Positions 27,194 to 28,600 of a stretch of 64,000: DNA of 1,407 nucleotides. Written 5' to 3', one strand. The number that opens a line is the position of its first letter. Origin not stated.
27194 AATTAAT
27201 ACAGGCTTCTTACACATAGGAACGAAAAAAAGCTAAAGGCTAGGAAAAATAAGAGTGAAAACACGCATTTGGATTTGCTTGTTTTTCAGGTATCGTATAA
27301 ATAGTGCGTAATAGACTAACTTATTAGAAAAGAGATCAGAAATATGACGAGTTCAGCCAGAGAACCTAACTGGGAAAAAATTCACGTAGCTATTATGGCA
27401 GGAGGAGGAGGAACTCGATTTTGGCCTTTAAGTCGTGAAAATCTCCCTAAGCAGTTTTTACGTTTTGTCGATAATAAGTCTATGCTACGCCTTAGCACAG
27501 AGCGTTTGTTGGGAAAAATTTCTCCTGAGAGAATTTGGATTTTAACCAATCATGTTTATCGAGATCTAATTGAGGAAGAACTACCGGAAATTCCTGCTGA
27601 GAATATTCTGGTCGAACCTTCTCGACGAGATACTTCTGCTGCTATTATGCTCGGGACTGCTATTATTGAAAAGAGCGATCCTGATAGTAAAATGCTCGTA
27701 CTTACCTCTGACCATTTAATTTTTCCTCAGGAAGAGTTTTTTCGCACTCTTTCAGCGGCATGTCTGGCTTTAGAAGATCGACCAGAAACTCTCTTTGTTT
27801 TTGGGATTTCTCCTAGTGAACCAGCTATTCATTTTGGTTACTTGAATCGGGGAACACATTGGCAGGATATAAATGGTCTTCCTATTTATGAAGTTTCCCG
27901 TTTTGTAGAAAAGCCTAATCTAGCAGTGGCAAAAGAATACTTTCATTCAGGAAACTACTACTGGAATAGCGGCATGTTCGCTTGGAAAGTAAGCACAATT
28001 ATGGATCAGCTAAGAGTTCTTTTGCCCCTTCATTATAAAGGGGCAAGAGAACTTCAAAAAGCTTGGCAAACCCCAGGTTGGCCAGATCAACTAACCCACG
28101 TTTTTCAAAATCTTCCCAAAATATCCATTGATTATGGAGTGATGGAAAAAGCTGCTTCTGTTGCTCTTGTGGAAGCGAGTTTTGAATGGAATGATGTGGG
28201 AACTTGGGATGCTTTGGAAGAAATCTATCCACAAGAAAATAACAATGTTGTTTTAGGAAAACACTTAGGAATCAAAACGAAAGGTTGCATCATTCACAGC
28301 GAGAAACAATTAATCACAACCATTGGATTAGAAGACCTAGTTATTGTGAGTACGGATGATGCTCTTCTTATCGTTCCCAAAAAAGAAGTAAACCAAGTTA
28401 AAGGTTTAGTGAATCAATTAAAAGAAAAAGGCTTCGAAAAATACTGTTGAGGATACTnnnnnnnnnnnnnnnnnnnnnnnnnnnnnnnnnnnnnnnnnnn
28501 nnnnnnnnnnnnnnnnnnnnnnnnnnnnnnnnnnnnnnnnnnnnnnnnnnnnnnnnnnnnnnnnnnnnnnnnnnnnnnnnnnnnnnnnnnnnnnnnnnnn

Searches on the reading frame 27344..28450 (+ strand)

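Call 39: search_protein_families(library=pfam, proteins=[window:27344-28450:+], max_evalue=0.00001)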
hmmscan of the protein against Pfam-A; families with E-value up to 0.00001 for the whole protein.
window:27344-28450:+ (368 aa): 3 families
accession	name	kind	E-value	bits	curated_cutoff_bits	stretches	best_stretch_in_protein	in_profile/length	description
PF00483.29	NTP_transferase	-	2.6e-36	125.9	21.2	1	17-297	4-241/245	Nucleotidyl transferase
PF22640.1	ManC_GMP_beta-helix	-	9.4e-16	57.9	27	1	305-359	1-55/55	MannoseP isomerase/GMP-like beta-helix domain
PF12804.13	NTP_transf_3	-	9.1e-06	26.4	27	0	16-140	2-111/160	MobA-like NTP transferase domain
